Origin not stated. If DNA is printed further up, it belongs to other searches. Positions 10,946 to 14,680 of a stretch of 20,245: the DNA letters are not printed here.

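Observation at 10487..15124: Foreign-looking island after ssb: a giant Upf1/DNA2-like helicase with a novel N-terminus, a possible uncharacterised defence system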

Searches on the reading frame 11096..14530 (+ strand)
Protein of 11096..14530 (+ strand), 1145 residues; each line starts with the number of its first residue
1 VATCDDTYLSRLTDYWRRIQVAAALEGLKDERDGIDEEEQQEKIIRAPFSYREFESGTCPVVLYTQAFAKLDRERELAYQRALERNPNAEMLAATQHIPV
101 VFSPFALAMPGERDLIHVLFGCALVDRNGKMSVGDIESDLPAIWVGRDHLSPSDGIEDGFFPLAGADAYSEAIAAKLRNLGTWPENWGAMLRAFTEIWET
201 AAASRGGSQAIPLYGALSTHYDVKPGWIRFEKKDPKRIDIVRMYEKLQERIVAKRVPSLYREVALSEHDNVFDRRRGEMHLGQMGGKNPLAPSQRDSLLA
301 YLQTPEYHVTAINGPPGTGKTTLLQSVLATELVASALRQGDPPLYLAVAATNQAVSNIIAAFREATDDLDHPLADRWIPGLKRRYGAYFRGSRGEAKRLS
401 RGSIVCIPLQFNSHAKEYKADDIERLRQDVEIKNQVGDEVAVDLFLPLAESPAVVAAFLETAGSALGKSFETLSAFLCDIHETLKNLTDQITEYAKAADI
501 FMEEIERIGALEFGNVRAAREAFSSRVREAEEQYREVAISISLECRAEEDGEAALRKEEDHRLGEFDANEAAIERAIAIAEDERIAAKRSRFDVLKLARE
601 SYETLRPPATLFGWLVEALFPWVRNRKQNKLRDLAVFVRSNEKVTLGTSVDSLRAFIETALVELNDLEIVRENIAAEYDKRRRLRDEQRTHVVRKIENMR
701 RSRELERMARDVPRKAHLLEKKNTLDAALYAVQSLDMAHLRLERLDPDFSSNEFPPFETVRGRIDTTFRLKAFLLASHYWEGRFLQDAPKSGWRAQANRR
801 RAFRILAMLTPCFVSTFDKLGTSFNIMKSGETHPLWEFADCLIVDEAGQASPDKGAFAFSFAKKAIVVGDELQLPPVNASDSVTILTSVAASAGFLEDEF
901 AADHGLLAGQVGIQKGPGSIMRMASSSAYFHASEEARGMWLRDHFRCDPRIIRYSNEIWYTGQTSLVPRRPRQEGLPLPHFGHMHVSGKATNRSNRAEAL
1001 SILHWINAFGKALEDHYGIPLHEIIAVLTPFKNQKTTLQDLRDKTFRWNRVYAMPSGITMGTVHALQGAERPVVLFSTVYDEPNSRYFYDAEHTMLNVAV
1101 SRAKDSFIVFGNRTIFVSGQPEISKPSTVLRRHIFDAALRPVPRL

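Call 4: search_protein_families(library=pfam, proteins=[window:11096-14530:+], max_evalue=0.01)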
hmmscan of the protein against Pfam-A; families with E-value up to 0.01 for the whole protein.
window:11096-14530:+ (1145 aa): 8 families
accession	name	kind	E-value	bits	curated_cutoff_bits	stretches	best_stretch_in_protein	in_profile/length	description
PF13087.12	AAA_12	-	1.4e-17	64.4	27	1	937-1113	16-194/195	AAA domain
PF13086.12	AAA_11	-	2.5e-16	60.7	27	2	292-362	4-72/257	AAA domain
PF13604.12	AAA_30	-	4.7e-10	40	27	2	835-887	85-141/191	AAA domain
PF01443.25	Viral_helicase1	-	9.1e-09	35.9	21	0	1037-1110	171-227/228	Viral superfamily 1 RNA helicase core domain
PF13245.12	AAA_19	-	1e-06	29.4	25.1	1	308-361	12-60/134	AAA domain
PF06745.19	ATPase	-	0.0026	17.6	26.6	0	305-362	17-70/231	KaiC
PF00004.35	AAA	-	0.0042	18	21.2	0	313-330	4-21/131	ATPase family associated with various cellular activities (AAA)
PF13191.12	AAA_16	-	0.0055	17.7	32.6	1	294-386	8-103/167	AAA ATPase domain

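Call 5: search_protein_families(library=padloc, proteins=[window:11096-14530:+], max_evalue=0.01)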
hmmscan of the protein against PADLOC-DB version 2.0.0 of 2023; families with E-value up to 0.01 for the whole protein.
window:11096-14530:+ (1145 aa): 10 families
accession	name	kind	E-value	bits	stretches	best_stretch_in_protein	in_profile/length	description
PDLC03924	MkoC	-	6.1e-182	605.4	1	10-1137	6-966/1136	-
PDLC03920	MkoA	-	4.8e-35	119.2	2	840-1118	793-1081/1112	-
PDLC03921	MkoA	-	3.7e-23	79.2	3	987-1118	1439-1572/1607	-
PDLC05009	PDC-S37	-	3.7e-11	39.6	1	840-1112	939-1196/1550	-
PDLC04140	mad8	-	5.5e-06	24.1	1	301-536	21-145/314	mads_8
PDLC04476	PDC-M16A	-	0.00035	17.1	0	862-885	165-188/691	-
PDLC00127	GajB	-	0.0014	15.2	0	1035-1117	483-572/594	UrvD helicase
PDLC04475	PDC-M16A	-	0.0017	14.9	0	862-900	168-200/721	-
PDLC05065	PDC-S68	-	0.0065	12.2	0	306-333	619-646/1221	-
PDLC02194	Hhe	-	0.0091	11.2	0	837-881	1380-1423/1911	-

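Call 6: search_protein_families(library=ncbifam, proteins=[window:11096-14530:+], max_evalue=0.01)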
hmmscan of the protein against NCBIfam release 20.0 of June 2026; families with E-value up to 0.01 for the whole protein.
window:11096-14530:+ (1145 aa): 6 families
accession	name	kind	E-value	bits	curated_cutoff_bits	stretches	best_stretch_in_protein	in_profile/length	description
NF040671.1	PLuB_AAA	exception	7.3e-16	56.8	999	1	987-1115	1119-1234/1256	PLuB system helicase-like protein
TIGR00376.1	TIGR00376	hypoth_equivalog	1.4e-15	56.8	348.9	2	1016-1115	524-613/639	IGHMBP2 family helicase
NF058533.1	antiphage_ProA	equivalog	1.6e-08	32.5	1500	2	939-1111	1377-1558/1903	anti-phage protein ProA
NF042953.1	Hhe_antiphage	equivalog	1.7e-06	25.7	2000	1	801-878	1252-1321/1797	DUF4011 domain-containing anti-phage protein Hhe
TIGR01448.2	helicase_RecD2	equivalog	4.5e-06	25.1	500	0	249-329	279-353/713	SF1B family DNA helicase RecD2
TIGR01447.1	recD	equivalog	0.00015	20.5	310.15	0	307-369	163-223/597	exodeoxyribonuclease V subunit alpha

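Call 10: find_homologous_proteins(query=window:11096-14530:+, max_evalue=0.00001)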
Query window:11096-14530:+ (1145 aa): 189 proteins with E <= 0.00001 among 8000 candidates; the best 120 are listed.
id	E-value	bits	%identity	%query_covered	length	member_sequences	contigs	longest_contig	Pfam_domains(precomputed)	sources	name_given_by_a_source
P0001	0.0e+0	2162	100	83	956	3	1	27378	PF13087.13,PF13086.13,PF01443.25,PF13604.13,PF13245.13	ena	-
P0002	0.0e+0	1400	57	100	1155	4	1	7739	PF13087.13,PF13086.13,PF01443.25,PF13604.13,PF13245.13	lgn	-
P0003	0.0e+0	1371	55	99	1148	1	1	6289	PF13087.13,PF13086.13,PF01443.25,PF13604.13,PF13245.13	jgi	-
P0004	0.0e+0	1228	50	99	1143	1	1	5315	PF13087.13,PF13086.13,PF01443.25,PF13604.13,PF13245.13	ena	-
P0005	0.0e+0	1067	47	100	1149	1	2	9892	PF13087.13,PF13086.13,PF01443.25,PF13604.13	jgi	jgi:hypothetical protein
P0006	2.9e-276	938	44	98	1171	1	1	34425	PF13087.13,PF13086.13,PF01443.25,PF13604.13,PF13245.13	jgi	jgi:hypothetical protein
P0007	7.9e-254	863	41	99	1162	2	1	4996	PF13087.13,PF13086.13,PF13604.13,PF13245.13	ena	-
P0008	4.2e-242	825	39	99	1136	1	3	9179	PF13087.13,PF13086.13,PF13604.13,PF13245.13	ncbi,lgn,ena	-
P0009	5.5e-237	808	38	100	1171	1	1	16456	PF13087.13,PF13086.13,PF13604.13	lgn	-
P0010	8.0e-112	393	44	31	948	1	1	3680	PF13087.13,PF13086.13,PF13604.13,PF13245.13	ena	-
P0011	5.1e-109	384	44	32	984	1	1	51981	PF13087.13,PF13086.13,PF13604.13,PF13245.13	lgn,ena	-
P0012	2.3e-93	332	41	33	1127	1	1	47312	PF13087.13,PF13086.13,PF01443.25,PF13604.13,PF13091.13,PF13245.13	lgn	-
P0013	1.1e-92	330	40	33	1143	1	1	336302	PF13087.13,PF13086.13,PF13604.13,PF13091.13,PF13245.13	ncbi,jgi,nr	ncbi:MAG: helicase [Paenibacillaceae bacterium]|jgi:hypothetical protein|nr:helicase [Paenibacillace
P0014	1.1e-92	330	38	34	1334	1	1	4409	PF13431.13,PF13087.13,PF13086.13,PF13414.13,PF01443.25,PF13604.13,PF13428.13,PF14559.13,PF25575.1,PF13371.13,PF00515.35,PF13424.13,PF13432.13,PF13181.13,PF01239.29,PF07719.24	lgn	-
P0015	2.3e-92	329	40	35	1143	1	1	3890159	PF13087.13,PF13086.13,PF13604.13,PF13091.13,PF13245.13,PF00580.28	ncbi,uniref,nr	ncbi:AAA domain-containing protein [Sporolactobacillus pectinivorans]|uniref:AAA domain-containing p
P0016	6.0e-91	324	40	32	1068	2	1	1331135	PF13087.13,PF13086.13,PF13604.13,PF13091.13,PF13245.13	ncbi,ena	-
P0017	9.1e-90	320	38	33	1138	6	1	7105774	PF13087.13,PF13086.13,PF13604.13,PF13091.13,PF13245.13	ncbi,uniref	ncbi:AAA domain-containing protein [Paenibacillaceae bacterium WGS1546]|uniref:AAA domain-containing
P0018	3.3e-89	318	37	38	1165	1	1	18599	PF13087.13,PF13086.13,PF01443.25,PF13604.13,PF13091.13,PF13245.13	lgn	-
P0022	1.2e-87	313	39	34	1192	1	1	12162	PF13087.13,PF13086.13,PF13604.13,PF13091.13,PF13245.13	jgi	jgi:hypothetical protein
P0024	1.1e-85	307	40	33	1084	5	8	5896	PF13087.13,PF13086.13,PF13604.13,PF13091.13,PF13245.13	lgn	-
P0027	3.6e-85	305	38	33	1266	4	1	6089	PF13087.13,PF13086.13,PF13604.13,PF13091.13,PF13245.13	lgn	-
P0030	4.1e-84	301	39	33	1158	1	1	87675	PF13087.13,PF13086.13,PF13604.13,PF13091.13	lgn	-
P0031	5.6e-84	301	39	33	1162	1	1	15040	PF13087.13,PF13086.13,PF13604.13,PF13091.13,PF13245.13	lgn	-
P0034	2.5e-83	299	38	32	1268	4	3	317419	PF13538.13,PF13087.13,PF13086.13,PF13604.13,PF13091.13,PF13245.13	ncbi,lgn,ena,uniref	ncbi:AAA domain-containing protein [Longimicrobium sp.]|uniref:AAA domain-containing protein n=1 Tax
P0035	3.6e-83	298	36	46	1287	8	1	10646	PF13087.13,PF13086.13,PF13604.13,PF13091.13,PF13245.13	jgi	jgi:energy-coupling factor transporter ATP-binding protein EcfA2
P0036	4.5e-83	298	34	41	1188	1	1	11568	PF13087.13,PF13086.13,PF13604.13,PF13091.13,PF13245.13,PF00931.29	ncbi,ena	-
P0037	7.4e-83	297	35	19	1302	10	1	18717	PF13087.13,PF13086.13,PF01443.25,PF13604.13,PF13091.13,PF13245.13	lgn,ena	-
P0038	9.7e-83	297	39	32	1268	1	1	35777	PF13087.13,PF13086.13,PF01443.25,PF13604.13,PF13091.13,PF13245.13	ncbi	ncbi:MAG: AAA domain-containing protein [Gemmatimonadota bacterium]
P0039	1.4e-82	296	39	32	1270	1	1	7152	PF13087.13,PF13086.13,PF13604.13,PF13091.13,PF13245.13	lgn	-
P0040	1.8e-82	296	40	33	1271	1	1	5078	PF13087.13,PF13086.13,PF13604.13,PF13091.13,PF13245.13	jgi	jgi:hypothetical protein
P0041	8.8e-82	294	39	32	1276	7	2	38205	PF13087.13,PF13086.13,PF01443.25,PF13604.13,PF13091.13,PF13245.13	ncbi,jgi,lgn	jgi:hypothetical protein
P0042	1.0e-81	294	39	32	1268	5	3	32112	PF13087.13,PF13086.13,PF13604.13,PF13091.13,PF13245.13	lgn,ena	-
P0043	1.5e-81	293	39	32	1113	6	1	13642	PF13538.13,PF13087.13,PF13086.13,PF01443.25,PF13604.13,PF13091.13,PF13245.13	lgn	-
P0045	3.3e-81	292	38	33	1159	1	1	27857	PF13087.13,PF13086.13,PF13091.13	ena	-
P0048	1.2e-80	290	40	33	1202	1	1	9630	PF13087.13,PF13086.13,PF01443.25,PF13604.13,PF13091.13,PF13245.13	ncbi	ncbi:MAG TPA: AAA domain-containing protein [Longimicrobium sp.]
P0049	1.7e-80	289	38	33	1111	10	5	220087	PF13087.13,PF13086.13,PF13604.13,PF13091.13,PF13245.13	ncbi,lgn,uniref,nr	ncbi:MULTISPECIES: AAA domain-containing protein [unclassified Mesorhizobium]|uniref:AAA domain-cont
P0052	6.2e-80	288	37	32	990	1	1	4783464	PF13087.13,PF13086.13,PF13604.13,PF13245.13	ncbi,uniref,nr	ncbi:AAA domain-containing protein [Maribacter sp. BPC-D8]|uniref:DEAD/DEAH box helicase n=1 Tax=Mar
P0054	2.5e-79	286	39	35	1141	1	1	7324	PF13087.13,PF13086.13,PF13604.13,PF13091.13,PF13245.13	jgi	jgi:hypothetical protein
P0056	1.4e-78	283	37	32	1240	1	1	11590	PF13087.13,PF13086.13,PF13604.13,PF13091.13,PF13245.13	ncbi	-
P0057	2.9e-78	282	38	32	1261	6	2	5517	PF13087.13,PF13086.13,PF01443.25,PF13604.13,PF13091.13,PF13245.13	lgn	-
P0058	3.8e-78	282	39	32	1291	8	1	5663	PF13087.13,PF13086.13,PF13604.13,PF13091.13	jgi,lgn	jgi:energy-coupling factor transporter ATP-binding protein EcfA2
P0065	3.8e-77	278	38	33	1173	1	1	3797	PF13087.13,PF13086.13,PF13604.13,PF13091.13,PF13245.13,PF00614.29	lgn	-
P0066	5.1e-77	278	38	32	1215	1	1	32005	PF13087.13,PF13086.13,PF13604.13,PF13091.13,PF13245.13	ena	-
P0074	4.1e-76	275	39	32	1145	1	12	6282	PF13087.13,PF13086.13,PF13604.13,PF13091.13,PF13245.13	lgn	-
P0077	6.0e-76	274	30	89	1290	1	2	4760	PF13087.13,PF13086.13,PF01443.25,PF13604.13,PF13091.13,PF13245.13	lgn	-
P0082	3.7e-75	272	39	31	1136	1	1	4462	PF13087.13,PF13086.13,PF13604.13,PF13091.13,PF13245.13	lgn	-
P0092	3.8e-74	268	34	32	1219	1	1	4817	PF13087.13,PF13086.13,PF13604.13,PF13091.13,PF13245.13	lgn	-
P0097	5.0e-73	265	35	35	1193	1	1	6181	PF13087.13,PF13086.13,PF13604.13,PF13091.13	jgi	-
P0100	1.4e-72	263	32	75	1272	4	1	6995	PF13087.13,PF13086.13,PF13604.13,PF13091.13,PF13245.13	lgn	-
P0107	4.1e-71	258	36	32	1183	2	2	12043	PF13087.13,PF13086.13,PF13604.13,PF13091.13,PF13245.13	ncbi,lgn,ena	ncbi:MAG: AAA domain-containing protein [Alkalispirochaeta sp.]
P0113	8.2e-69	251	36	33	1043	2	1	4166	PF13087.13,PF13086.13,PF13604.13,PF13091.13,PF13245.13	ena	-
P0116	1.1e-68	250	31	75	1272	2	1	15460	PF13087.13,PF13086.13,PF13604.13,PF13091.13,PF13245.13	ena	-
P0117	1.3e-68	250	34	34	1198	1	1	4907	PF13087.13,PF13086.13,PF13604.13,PF13091.13,PF13245.13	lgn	-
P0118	1.3e-68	250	32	34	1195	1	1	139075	PF13087.13,PF13086.13,PF01443.25,PF13604.13,PF13091.13,PF13245.13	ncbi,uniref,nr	ncbi:conserved hypothetical protein [Tenacibaculum maritimum]|uniref:AAA domain-containing protein n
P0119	3.1e-68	249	37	33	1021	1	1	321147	PF13087.13,PF13086.13,PF13604.13,PF13091.13,PF13245.13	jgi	-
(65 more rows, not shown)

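Call 11: find_encoding_contigs(protein=P0001, flank=10000, max_places=4)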
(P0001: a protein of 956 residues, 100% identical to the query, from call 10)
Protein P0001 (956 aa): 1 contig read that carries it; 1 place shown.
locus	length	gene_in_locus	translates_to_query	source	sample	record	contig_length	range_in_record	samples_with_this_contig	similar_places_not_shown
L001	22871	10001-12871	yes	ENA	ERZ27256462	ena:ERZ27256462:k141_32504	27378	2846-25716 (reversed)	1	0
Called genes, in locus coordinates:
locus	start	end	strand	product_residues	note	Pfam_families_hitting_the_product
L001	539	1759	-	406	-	-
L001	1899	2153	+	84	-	-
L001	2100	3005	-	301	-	-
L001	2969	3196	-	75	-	-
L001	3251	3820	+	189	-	PF00156:Pribosyltran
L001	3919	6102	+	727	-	PF13328:HD_4, PF01966:HD, PF04607:RelA_SpoT, PF02824:TGS, PF19296:RelA_AH, PF28438:RelA_RIS, PF13291:ACT_4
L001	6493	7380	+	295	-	PF01145:Band_7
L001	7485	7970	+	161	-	-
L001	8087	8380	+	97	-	PF01250:Ribosomal_S6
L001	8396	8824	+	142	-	PF00436:SSB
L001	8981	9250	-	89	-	-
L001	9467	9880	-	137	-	-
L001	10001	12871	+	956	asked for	PF13086:AAA_11, PF13245:AAA_19 (faint), PF13604:AAA_30 (faint), PF01443:Viral_helicase1 (faint), PF13086:AAA_11 (weak), PF13087:AAA_12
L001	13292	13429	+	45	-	-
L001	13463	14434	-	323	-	PF04773:FecR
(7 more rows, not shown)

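Call 12: find_encoding_contigs(protein=P0002, flank=10000, max_places=4)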
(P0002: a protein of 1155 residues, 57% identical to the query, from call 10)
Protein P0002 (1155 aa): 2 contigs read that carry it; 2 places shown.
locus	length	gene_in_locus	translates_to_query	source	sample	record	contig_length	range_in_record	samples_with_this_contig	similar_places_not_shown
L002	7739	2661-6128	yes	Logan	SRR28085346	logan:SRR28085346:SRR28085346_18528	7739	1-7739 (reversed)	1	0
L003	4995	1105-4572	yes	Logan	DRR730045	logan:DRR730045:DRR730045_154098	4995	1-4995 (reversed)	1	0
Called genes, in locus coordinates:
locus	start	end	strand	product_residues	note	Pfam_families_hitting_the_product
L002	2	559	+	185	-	?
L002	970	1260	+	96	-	-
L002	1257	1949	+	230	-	PF00149:Metallophos, PF12850:Metallophos_2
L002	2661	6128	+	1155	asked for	PF13086:AAA_11 (weak), PF13604:AAA_30 (faint), PF01443:Viral_helicase1 (faint), PF13245:AAA_19 (faint), PF13086:AAA_11 (weak), PF13087:AAA_12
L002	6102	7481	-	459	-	-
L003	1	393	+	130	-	?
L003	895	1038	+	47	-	-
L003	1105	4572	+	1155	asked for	PF13086:AAA_11 (weak), PF13604:AAA_30 (faint), PF01443:Viral_helicase1 (faint), PF13245:AAA_19 (faint), PF13086:AAA_11 (weak), PF13087:AAA_12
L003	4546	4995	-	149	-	?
